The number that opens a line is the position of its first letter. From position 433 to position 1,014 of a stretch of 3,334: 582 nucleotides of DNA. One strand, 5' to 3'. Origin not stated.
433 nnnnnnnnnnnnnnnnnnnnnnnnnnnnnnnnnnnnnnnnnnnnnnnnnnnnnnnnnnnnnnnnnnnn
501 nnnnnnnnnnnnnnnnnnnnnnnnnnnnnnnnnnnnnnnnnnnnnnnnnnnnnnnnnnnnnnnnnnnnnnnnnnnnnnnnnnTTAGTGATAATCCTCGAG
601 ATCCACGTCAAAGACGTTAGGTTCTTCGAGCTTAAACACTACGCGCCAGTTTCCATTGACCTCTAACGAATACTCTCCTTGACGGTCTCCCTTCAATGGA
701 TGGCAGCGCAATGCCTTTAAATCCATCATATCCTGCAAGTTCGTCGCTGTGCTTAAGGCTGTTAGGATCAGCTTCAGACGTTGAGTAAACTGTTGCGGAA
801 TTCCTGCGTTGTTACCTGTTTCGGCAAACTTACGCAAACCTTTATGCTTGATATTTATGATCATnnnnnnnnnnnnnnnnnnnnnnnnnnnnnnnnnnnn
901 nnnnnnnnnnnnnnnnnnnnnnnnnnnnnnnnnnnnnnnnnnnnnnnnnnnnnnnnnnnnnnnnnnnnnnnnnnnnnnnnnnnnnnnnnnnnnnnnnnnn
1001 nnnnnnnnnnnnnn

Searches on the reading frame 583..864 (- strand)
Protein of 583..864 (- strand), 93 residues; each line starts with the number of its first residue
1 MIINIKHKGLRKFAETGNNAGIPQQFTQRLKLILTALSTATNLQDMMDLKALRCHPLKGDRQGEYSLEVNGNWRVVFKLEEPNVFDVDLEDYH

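Call 8: search_protein_families(proteins=[window:583-864:-], library=ncbifam, max_evalue=0.01)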
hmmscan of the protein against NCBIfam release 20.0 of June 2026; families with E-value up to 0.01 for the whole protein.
window:583-864:- (93 aa): 1 family
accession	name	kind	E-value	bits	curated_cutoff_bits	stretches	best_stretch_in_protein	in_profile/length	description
TIGR02385.1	RelE_StbE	subfamily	0.0074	16.8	27.9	0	29-83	25-73/88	type II toxin-antitoxin system mRNA interferase toxin, RelE/StbE family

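Call 16: profile_search(protein=window:583-864:-)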
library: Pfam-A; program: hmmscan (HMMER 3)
A. the first sequence (93 residues): domains with independent E <= 10: 3; with E <= 0.001: 1
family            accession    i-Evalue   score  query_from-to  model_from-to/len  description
HigB-like_toxin   PF05015.19    6.2e-15    55.9       5-93          3-91/91  RelE-like toxin of type II toxin-antitoxin system HigB
ParE_like         PF24732.2        0.04    14.4      36-81          7-51/67  ParE-like toxin domain
YafQ_toxin        PF15738.11      0.041    14.6      27-83         23-74/88  Bacterial toxin of type II toxin-antitoxin system, YafQ

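Call 19: search_dna_similar(query=window:583-864:-, collection=plasmids, mode=protein, max_rows=60, rows=spread, max_evalue=1e-8)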
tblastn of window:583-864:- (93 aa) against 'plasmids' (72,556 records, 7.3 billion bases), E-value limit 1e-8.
Records with a match: 452; places in all: 466; records where one place covers at least 80% of the query: 445.
Best place of each record, by identity: >=99% 39; 90-95% 1; 60-80% 69; <60% 343.
By first word of the organism name: Escherichia 92; Pseudomonas 68; Salmonella 31; Pantoea 29; Klebsiella 27; Providencia 22; Enterobacter 15; Acinetobacter 13; Arsenophonus 10; Sphingobium 10; and 71 more.
By predicted mobility (MOB-suite, as given by PLSDB): non-mobilizable 243; mobilizable 115; conjugative 94.
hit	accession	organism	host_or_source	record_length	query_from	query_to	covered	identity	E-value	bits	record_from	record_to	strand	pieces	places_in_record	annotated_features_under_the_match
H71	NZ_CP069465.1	Escherichia coli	Homo sapiens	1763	1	93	100%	100.0%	2e-59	196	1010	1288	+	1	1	type II toxin-antitoxin system RelE/ParE family toxin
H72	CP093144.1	Salmonella enterica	-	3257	1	93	100%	100.0%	1e-57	196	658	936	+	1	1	type II toxin-antitoxin system RelE/ParE family toxin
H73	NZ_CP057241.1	Escherichia fergusonii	culture,Pooled sheep faecal samples ...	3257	1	93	100%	100.0%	1e-57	196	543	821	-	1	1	type II toxin-antitoxin system RelE/ParE family toxin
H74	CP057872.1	Escherichia coli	culture,Pooled cattle faecal samples ...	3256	1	93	100%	100.0%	1e-57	196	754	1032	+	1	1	type II toxin-antitoxin system RelE/ParE family toxin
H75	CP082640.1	Salmonella enterica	ground turkey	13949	1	93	100%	100.0%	1e-57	196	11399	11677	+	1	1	type II toxin-antitoxin system RelE/ParE family toxin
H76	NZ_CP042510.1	Leclercia adecarboxylata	Whole organism,Shower 3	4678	1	93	100%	75.3%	3e-43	155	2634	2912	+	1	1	type II toxin-antitoxin system RelE/ParE family toxin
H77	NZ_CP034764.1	Klebsiella pneumoniae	Homo sapiens,blood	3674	1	93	100%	72.0%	3e-41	150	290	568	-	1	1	type II toxin-antitoxin system RelE/ParE family toxin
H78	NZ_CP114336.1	Klebsiella variicola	Homo sapiens,urine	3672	1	93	100%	72.0%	3e-41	150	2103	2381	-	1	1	type II toxin-antitoxin system RelE/ParE family toxin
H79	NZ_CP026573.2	Escherichia coli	Homo sapiens,Culture,Rectal swab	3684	1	93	100%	72.0%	3e-41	150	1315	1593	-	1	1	type II toxin-antitoxin system RelE/ParE family toxin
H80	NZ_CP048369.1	Escherichia coli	cell culture,environment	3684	1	93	100%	72.0%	3e-41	150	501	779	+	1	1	type II toxin-antitoxin system RelE/ParE family toxin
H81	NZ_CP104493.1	Salmonella enterica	Homo sapiens,Single Cell,Carcass Rinse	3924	1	93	100%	72.0%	5e-41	149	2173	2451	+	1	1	type II toxin-antitoxin system RelE/ParE family toxin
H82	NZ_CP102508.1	Citrobacter youngae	Homo sapiens,Blood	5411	1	93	100%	72.0%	6e-41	149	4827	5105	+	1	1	type II toxin-antitoxin system RelE/ParE family toxin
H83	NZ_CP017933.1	Klebsiella oxytoca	Homo sapiens,blood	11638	1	93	100%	72.0%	6e-41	149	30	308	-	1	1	type II toxin-antitoxin system RelE/ParE family toxin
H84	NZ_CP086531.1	Escherichia coli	Homo sapiens,stool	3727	1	93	100%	71.0%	3e-40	147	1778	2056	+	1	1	type II toxin-antitoxin system RelE/ParE family toxin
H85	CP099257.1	Escherichia coli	culture,Pooled soil sample collected ...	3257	43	93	55%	100.0%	8e-28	111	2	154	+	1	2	none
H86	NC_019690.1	Pseudanabaena sp. PCC 7367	-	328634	1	93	100%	46.2%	2e-21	93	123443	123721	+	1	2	type II toxin-antitoxin system RelE/ParE family toxin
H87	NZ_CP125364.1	Pseudomonas aeruginosa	Homo sapiens,urine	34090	1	93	100%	46.2%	2e-16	79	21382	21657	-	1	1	type II toxin-antitoxin system RelE/ParE family toxin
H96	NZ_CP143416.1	Pantoea agglomerans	Phaseolus vulgaris,cell ...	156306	1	93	100%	44.1%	9e-18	83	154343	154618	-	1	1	type II toxin-antitoxin system RelE/ParE family toxin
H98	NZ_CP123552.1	Arsenophonus nasoniae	Nasonia vitripennis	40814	1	93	100%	42.6%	6e-17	81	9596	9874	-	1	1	type II toxin-antitoxin system RelE/ParE family toxin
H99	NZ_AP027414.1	Escherichia coli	Sus scrofa,cell culture,feces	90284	1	93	100%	42.6%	9e-17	80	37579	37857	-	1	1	type II toxin-antitoxin system RelE/ParE family toxin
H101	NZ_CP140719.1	Acinetobacter johnsonii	Homo sapiens,mixed culture,urine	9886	1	93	100%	41.9%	3e-18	84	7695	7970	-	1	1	type II toxin-antitoxin system RelE/ParE family toxin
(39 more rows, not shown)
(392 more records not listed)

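Call 20: get_annotated_region(hit=H76, flank=1200)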
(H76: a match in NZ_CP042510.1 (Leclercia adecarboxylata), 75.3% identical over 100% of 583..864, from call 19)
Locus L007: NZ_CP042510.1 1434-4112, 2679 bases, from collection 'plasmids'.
description: Leclercia adecarboxylata strain E1 plasmid pE1_005, complete sequence
organism: Leclercia adecarboxylata (NCBI taxid 83655)
taxonomy: Bacteria; Pseudomonadota; Gammaproteobacteria; Enterobacterales; Enterobacteriaceae; Leclercia; Leclercia adecarboxylata
host: -; source: Whole organism,Shower 3; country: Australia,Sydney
typing (MOB-suite, as given by PLSDB): mobilizable; replicon rep_cluster_2335; relaxase MOBP,MOBP,MOBP
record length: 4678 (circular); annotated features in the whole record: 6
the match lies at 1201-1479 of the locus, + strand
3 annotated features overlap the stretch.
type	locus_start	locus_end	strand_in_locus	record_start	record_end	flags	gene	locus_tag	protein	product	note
CDS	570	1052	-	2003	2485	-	-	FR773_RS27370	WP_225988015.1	HigA family addiction module antitoxin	-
CDS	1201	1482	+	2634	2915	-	-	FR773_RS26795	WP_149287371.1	type II toxin-antitoxin system RelE/ParE family toxin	-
CDS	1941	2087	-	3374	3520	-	-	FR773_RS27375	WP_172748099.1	replication initiation protein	-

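Call 21: get_annotated_region(hit=H77, flank=1200)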
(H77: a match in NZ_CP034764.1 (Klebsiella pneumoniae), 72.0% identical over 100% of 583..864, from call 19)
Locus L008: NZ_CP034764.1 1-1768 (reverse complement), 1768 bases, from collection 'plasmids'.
description: Klebsiella pneumoniae strain NB5306 plasmid unnamed5, complete sequence
organism: Klebsiella pneumoniae (NCBI taxid 573)
taxonomy: Bacteria; Pseudomonadota; Gammaproteobacteria; Enterobacterales; Enterobacteriaceae; Klebsiella; Klebsiella pneumoniae
host: -; source: Homo sapiens,blood; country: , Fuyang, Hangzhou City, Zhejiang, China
typing (MOB-suite, as given by PLSDB): non-mobilizable; replicon ColRNAI_rep_cluster_1987
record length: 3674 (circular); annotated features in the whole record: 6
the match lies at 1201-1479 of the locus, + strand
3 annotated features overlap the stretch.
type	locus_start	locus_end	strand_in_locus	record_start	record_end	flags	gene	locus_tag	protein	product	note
CDS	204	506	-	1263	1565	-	-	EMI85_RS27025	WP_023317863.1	DUF3892 domain-containing protein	-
CDS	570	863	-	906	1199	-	-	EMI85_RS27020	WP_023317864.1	HigA family addiction module antitoxin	-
CDS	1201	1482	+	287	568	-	-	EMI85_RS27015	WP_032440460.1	type II toxin-antitoxin system RelE/ParE family toxin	-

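Call 22: get_annotated_region(hit=H84, flank=1200)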
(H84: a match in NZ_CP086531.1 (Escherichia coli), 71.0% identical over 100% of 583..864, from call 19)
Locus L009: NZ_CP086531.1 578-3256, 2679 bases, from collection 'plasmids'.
description: Escherichia coli strain Ec-042-T20-MAC plasmid pEc-042-T20-MAC_5, complete sequence
organism: Escherichia coli (NCBI taxid 562)
taxonomy: Bacteria; Pseudomonadota; Gammaproteobacteria; Enterobacterales; Enterobacteriaceae; Escherichia; Escherichia coli
host: -; source: Homo sapiens,stool; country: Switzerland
typing (MOB-suite, as given by PLSDB): mobilizable; replicon rep_cluster_2335
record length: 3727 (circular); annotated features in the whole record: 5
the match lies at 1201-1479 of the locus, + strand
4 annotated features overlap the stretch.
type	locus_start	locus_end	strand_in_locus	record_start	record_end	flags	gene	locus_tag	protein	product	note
CDS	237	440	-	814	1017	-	-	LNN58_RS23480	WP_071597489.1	hypothetical protein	-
CDS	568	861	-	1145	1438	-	-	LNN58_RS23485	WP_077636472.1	HigA family addiction module antitoxin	-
CDS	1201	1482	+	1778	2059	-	-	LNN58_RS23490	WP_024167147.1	type II toxin-antitoxin system RelE/ParE family toxin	-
CDS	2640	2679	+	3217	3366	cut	-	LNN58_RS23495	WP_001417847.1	hypothetical protein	-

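Call 23: get_annotated_region(hit=H87, flank=1200)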
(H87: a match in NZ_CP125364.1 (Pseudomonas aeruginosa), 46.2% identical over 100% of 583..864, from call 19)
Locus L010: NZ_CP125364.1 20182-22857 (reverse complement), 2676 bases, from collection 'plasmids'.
description: Pseudomonas aeruginosa strain ZY156 plasmid p156, complete sequence
organism: Pseudomonas aeruginosa (NCBI taxid 287)
taxonomy: Bacteria; Pseudomonadota; Gammaproteobacteria; Pseudomonadales; Pseudomonadaceae; Pseudomonas; Pseudomonas aeruginosa
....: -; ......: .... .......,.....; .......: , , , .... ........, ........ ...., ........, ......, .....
typing (MOB-suite, as given by PLSDB): non-mobilizable
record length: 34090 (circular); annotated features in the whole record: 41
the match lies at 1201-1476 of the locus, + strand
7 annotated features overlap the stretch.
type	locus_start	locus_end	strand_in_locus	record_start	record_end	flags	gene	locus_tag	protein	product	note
CDS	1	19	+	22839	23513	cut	-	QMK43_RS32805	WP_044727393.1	SOS response-associated peptidase family protein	GO:0006974 - DNA damage response [Evidence IEA]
CDS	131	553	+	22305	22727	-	acrF3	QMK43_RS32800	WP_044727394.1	anti-CRISPR protein AcrF3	-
CDS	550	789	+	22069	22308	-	acrF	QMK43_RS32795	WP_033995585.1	anti-CRISPR protein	-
CDS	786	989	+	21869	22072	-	-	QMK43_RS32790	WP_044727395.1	helix-turn-helix transcriptional regulator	-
CDS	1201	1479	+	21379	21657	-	-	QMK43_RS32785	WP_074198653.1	type II toxin-antitoxin system RelE/ParE family toxin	-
CDS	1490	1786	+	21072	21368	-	-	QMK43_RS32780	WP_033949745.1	HigA family addiction module antitoxin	-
CDS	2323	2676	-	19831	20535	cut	-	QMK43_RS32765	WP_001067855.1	IS6-like element IS26 family transposase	GO:0006313 - DNA transposition [Evidence IEA]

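Call 24: get_annotated_region(hit=H101, flank=1200)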
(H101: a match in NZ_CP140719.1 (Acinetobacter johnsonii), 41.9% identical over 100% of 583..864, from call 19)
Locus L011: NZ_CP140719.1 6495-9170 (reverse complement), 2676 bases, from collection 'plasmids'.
description: Acinetobacter johnsonii strain FAHZZU3110hy plasmid pFAHZZU3110hy-5, complete sequence
organism: Acinetobacter johnsonii (NCBI taxid 40214)
taxonomy: Bacteria; Pseudomonadota; Gammaproteobacteria; Moraxellales; Moraxellaceae; Acinetobacter; Acinetobacter johnsonii
host: -; source: Homo sapiens,mixed culture,urine; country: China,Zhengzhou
typing (MOB-suite, as given by PLSDB): non-mobilizable; replicon rep_cluster_1233
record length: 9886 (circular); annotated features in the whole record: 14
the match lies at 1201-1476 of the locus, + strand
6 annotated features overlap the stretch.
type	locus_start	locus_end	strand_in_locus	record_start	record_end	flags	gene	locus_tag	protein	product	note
CDS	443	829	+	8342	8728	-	-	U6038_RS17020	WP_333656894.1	hypothetical protein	-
CDS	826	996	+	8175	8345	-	-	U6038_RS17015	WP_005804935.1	hypothetical protein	-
CDS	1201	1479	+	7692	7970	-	-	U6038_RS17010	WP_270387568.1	type II toxin-antitoxin system RelE/ParE family toxin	-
CDS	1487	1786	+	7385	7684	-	-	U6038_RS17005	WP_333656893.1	HigA family addiction module antitoxin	-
CDS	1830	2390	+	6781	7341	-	-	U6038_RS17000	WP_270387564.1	TIR domain-containing protein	-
CDS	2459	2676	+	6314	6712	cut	-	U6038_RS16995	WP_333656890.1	TIR domain-containing protein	-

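Call 54: get_annotated_region(hit=H86, flank=800)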
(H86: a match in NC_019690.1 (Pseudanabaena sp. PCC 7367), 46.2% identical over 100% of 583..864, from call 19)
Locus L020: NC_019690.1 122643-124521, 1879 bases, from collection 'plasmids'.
description: Pseudanabaena sp. PCC 7367 plasmid pPSE7367.01, complete sequence
organism: Pseudanabaena sp. PCC 7367 (NCBI taxid 82654)
taxonomy: Bacteria; Cyanobacteriota; Cyanophyceae; Pseudanabaenales; Pseudanabaenaceae; Pseudanabaena; Pseudanabaena sp. PCC 7367
host: -; source: -; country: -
typing (MOB-suite, as given by PLSDB): conjugative; replicon rep_cluster_1271; relaxase MOBQ; mating-pair formation MPF_T
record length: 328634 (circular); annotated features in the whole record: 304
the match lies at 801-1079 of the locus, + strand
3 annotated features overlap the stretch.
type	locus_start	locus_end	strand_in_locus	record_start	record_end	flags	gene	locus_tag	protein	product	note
CDS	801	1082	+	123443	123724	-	-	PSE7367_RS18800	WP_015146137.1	type II toxin-antitoxin system RelE/ParE family toxin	-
CDS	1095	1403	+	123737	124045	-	-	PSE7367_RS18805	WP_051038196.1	HigA family addiction module antitoxin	-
CDS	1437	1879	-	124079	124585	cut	-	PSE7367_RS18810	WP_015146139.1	hypothetical protein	-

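Call 55: get_annotated_region(hit=H96, flank=800)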
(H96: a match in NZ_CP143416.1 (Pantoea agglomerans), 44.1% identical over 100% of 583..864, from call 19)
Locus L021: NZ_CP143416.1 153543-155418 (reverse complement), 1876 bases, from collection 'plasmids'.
description: Pantoea agglomerans strain CFBP13593 plasmid punamed3, complete sequence
organism: Pantoea agglomerans (NCBI taxid 549)
taxonomy: Bacteria; Pseudomonadota; Gammaproteobacteria; Enterobacterales; Erwiniaceae; Pantoea; Pantoea agglomerans
host: -; source: Phaseolus vulgaris,cell culture,Seed,Seed; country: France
typing (MOB-suite, as given by PLSDB): mobilizable; replicon IncFII,rep_cluster_1441; relaxase MOBF
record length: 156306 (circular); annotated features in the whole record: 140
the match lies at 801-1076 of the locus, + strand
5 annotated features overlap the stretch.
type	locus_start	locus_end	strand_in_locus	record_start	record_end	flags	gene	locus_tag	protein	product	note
CDS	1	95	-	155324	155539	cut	-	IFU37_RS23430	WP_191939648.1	hypothetical protein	-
CDS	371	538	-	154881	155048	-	-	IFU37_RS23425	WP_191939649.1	hypothetical protein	-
CDS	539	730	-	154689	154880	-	-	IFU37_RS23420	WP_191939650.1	hypothetical protein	-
CDS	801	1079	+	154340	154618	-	-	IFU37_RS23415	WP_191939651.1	type II toxin-antitoxin system RelE/ParE family toxin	-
CDS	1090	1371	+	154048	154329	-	-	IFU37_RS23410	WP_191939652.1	HigA family addiction module antitoxin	-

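Call 56: get_annotated_region(hit=H99, flank=800)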
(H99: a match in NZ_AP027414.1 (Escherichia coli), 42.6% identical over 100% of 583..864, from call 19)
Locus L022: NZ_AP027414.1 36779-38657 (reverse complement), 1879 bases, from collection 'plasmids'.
description: Escherichia coli strain EC361 isolate EC361 plasmid pEC361_3, complete sequence
organism: Escherichia coli (NCBI taxid 562)
taxonomy: Bacteria; Pseudomonadota; Gammaproteobacteria; Enterobacterales; Enterobacteriaceae; Escherichia; Escherichia coli
host: -; source: Sus scrofa,cell culture,feces; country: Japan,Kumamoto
typing (MOB-suite, as given by PLSDB): non-mobilizable; replicon rep_cluster_1704
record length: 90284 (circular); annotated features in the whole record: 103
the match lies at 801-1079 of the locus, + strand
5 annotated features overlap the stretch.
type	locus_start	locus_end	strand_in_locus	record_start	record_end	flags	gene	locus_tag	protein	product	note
CDS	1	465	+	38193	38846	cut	-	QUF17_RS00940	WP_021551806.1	hypothetical protein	-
CDS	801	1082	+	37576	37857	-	-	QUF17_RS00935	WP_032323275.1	type II toxin-antitoxin system RelE/ParE family toxin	-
CDS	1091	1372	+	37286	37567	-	-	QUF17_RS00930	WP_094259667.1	HigA family addiction module antitoxin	-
CDS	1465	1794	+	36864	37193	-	-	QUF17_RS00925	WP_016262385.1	hypothetical protein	-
CDS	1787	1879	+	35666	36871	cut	-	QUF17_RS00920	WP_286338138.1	phage tail protein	-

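Call 57: get_annotated_region(hit=H98, flank=800)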
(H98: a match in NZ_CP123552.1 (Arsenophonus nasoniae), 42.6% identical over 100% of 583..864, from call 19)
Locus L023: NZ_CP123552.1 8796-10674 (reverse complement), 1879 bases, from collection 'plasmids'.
description: Arsenophonus nasoniae strain aNv_CH plasmid paNv_CH8, complete sequence
organism: Arsenophonus nasoniae (NCBI taxid 638)
taxonomy: Bacteria; Pseudomonadota; Gammaproteobacteria; Enterobacterales; Morganellaceae; Arsenophonus; Arsenophonus nasoniae
host: -; source: Nasonia vitripennis; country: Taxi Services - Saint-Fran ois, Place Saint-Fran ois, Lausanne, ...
typing (MOB-suite, as given by PLSDB): non-mobilizable
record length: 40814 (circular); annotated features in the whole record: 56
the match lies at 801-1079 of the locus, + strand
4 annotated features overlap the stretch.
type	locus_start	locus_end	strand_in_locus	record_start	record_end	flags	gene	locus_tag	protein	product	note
CDS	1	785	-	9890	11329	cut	-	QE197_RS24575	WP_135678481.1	phage portal protein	-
CDS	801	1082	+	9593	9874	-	-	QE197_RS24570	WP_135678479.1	type II toxin-antitoxin system RelE/ParE family toxin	-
CDS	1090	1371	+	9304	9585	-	-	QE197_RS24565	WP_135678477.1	HigA family addiction module antitoxin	-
CDS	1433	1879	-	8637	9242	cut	-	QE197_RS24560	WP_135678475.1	recombinase family protein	GO:0006310 - DNA recombination [Evidence IEA]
